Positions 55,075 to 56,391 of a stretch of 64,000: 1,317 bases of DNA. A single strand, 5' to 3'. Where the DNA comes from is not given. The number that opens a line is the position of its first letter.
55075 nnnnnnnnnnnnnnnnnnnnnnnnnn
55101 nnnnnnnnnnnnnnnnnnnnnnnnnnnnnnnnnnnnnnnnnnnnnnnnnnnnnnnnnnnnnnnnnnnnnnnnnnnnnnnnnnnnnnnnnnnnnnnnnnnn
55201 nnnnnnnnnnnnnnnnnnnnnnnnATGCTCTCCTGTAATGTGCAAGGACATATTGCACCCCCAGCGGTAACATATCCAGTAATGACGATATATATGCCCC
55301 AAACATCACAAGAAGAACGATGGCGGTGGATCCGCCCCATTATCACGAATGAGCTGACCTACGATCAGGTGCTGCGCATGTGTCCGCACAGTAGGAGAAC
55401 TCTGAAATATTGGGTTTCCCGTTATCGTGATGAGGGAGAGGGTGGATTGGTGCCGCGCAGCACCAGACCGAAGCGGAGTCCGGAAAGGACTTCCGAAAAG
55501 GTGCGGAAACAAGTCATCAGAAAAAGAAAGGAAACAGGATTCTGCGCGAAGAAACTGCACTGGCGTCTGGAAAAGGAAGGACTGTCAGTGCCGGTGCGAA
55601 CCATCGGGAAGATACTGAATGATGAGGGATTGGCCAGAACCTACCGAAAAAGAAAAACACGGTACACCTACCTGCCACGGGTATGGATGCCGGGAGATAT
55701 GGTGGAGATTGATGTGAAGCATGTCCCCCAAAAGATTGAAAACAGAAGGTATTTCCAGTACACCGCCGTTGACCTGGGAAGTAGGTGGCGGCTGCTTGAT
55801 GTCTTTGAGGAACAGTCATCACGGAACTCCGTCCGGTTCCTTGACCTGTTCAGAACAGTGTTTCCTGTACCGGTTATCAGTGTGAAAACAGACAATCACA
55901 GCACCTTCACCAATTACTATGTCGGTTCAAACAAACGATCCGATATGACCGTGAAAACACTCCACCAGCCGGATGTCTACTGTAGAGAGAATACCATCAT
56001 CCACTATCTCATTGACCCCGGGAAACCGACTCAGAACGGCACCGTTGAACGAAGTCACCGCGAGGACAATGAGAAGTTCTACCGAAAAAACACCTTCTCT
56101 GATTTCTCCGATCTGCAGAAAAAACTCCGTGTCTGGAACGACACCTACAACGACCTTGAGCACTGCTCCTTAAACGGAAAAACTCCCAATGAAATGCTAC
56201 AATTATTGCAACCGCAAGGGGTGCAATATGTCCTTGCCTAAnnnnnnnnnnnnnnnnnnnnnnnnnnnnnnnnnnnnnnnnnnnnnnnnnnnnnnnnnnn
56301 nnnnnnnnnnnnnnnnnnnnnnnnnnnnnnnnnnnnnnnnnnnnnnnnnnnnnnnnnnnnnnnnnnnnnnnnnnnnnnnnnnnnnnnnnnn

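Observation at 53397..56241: Insertion-sequence hotspot: two unrelated IS481-family elements interleaved with a pair of paralogous Cys/His-rich small genes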

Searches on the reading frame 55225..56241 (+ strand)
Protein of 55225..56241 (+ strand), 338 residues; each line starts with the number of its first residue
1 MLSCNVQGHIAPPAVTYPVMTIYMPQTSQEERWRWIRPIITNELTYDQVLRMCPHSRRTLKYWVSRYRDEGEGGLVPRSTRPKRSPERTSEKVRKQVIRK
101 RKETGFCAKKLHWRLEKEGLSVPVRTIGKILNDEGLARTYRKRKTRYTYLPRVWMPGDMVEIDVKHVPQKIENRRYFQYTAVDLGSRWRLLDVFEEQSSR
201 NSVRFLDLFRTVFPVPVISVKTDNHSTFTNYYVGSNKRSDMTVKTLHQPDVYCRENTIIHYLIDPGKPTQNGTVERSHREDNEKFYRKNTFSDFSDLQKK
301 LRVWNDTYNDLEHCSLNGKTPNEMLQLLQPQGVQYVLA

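Call 6: search_protein_families(library=pfam, proteins=[window:55282-56241:+], max_evalue=0.1)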
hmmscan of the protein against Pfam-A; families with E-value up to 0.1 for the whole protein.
window:55282-56241:+ (319 aa): 7 families
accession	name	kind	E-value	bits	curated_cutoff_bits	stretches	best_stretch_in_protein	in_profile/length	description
PF13683.12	rve_3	-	7.3e-12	45.3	26.5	1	241-302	5-67/67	Integrase core domain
PF13565.12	HTH_32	-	8.7e-11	42.7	33.7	1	40-112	1-73/73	Homeodomain-like domain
PF00665.32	rve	-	6.5e-08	33.2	32.6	1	137-249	4-102/102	Integrase core domain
PF13518.12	HTH_28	-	1.2e-07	32.1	25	1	13-64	2-52/52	Helix-turn-helix domain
PF13011.12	LZ_Tnp_IS481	-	3.3e-06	27.8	22.2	1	22-74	23-76/85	leucine-zipper of insertion element IS481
PF13551.12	HTH_29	-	0.00044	20.7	28.1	1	26-75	14-63/64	Winged helix-turn helix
PF13384.12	HTH_23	-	0.0029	17.8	24.6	1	11-56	5-49/50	Homeodomain-like domain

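Call 7: search_protein_families(library=ncbifam, proteins=[window:55282-56241:+], max_evalue=0.1)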
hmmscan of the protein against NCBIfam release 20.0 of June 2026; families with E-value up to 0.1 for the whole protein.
window:55282-56241:+ (319 aa): 5 families
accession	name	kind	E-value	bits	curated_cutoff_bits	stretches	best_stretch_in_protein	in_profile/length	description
NF033577.2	transpos_IS481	equivalog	3.2e-56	190.9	224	1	13-305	2-283/284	IS481 family transposase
NF033516.0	transpos_IS3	equivalog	5.4e-15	55.5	160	2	233-305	295-368/369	IS3 family transposase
NF033546.1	transpos_IS21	equivalog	1.8e-13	50.7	160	1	25-307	9-283/294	IS21 family transposase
NF033545.0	transpos_IS630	equivalog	8.3e-12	45.2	100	2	24-119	12-112/299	IS630 family transposase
NF033594.2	transpos_ISNCY_2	equivalog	8.7e-12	44.9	250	1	17-239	3-225/368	ISNCY family transposase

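Call 56: find_encoding_contigs(protein=window:55282-56241:+, flank=4000, max_places=10)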
Protein window:55282-56241:+ (319 aa): no gene with exactly this product is on record in the collection.

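Call 57: find_encoding_contigs(protein=window:55225-56241:+, flank=4000, max_places=10)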
Protein window:55225-56241:+ (338 aa): 1 contig read that carries it; 1 place shown.
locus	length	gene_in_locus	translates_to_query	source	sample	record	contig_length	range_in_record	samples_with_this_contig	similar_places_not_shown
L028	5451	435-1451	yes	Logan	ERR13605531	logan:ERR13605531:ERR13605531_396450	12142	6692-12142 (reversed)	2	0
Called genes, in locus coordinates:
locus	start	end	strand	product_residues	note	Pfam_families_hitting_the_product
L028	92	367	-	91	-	-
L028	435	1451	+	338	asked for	PF13011:LZ_Tnp_IS481 (weak), PF13518:HTH_28 (weak), PF13565:HTH_32, PF00665:rve (weak), PF13683:rve_3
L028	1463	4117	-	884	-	PF00690:Cation_ATPase_N, PF00122:E1-E2_ATPase, PF00702:Hydrolase, PF13246:Cation_ATPase, PF00689:Cation_ATPase_C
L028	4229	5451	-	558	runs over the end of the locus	PF03485:Arg_tRNA_synt_N, PF00750:tRNA-synt_1d, PF05746:DALR_1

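Call 81: search_dna_similar(query=window:55282-56241:+, collection=plasmids, mode=protein, max_rows=8)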
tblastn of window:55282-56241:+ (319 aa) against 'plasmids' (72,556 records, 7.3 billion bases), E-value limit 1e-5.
Records with a match: 1454; places in all: 1663; records where one place covers at least 80% of the query: 323.
Best place of each record, by identity: <60% 1454.
By first word of the organism name: Klebsiella 737; Escherichia 116; Rhizobium 75; Pseudomonas 52; Citrobacter 48; Rhodococcus 39; Piscirickettsia 35; Streptomyces 32; Enterobacter 30; Aeromonas 25; and 85 more.
By predicted mobility (MOB-suite, as given by PLSDB): conjugative 627; mobilizable 428; non-mobilizable 399.
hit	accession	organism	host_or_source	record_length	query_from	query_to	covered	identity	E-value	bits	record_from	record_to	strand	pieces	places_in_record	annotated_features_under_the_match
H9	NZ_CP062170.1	Mycetohabitans endofungorum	-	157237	13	302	91%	30.7%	4e-22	103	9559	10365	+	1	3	IS481 family transposase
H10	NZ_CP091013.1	Burkholderia cenocepacia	-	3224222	13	309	93%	29.3%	2e-18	93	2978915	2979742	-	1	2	none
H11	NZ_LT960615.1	Hartmannibacter diazotrophicus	-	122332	10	307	93%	29.2%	2e-24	110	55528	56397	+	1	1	IS481 family transposase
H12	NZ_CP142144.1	Rhodococcus sp. PD04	mixed culture,Industrial wastewater ...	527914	1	319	100%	27.2%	1e-16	88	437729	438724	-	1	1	IS481 family transposase | erm(46): 23S rRNA (adenine(2058)-N(6))-methyltransferase Erm(46)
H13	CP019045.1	Halioglobus pacificus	Pure cultured ...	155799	1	304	95%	28.2%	8e-20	97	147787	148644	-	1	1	record has no annotation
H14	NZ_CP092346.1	Rhizobium gallicum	Phaseolus vulgaris,Cell culture,nodule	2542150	1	305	96%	27.6%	7e-7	58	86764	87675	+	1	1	none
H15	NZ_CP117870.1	Arthrobacter agilis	cell culture,Middle part of the water ...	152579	37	307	85%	30.7%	1e-24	111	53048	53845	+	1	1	IS481 family transposase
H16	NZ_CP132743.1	Mycetohabitans endofungorum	Rhizopus microsporus,culture isolated ...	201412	30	302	86%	30.4%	6e-19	95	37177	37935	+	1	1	none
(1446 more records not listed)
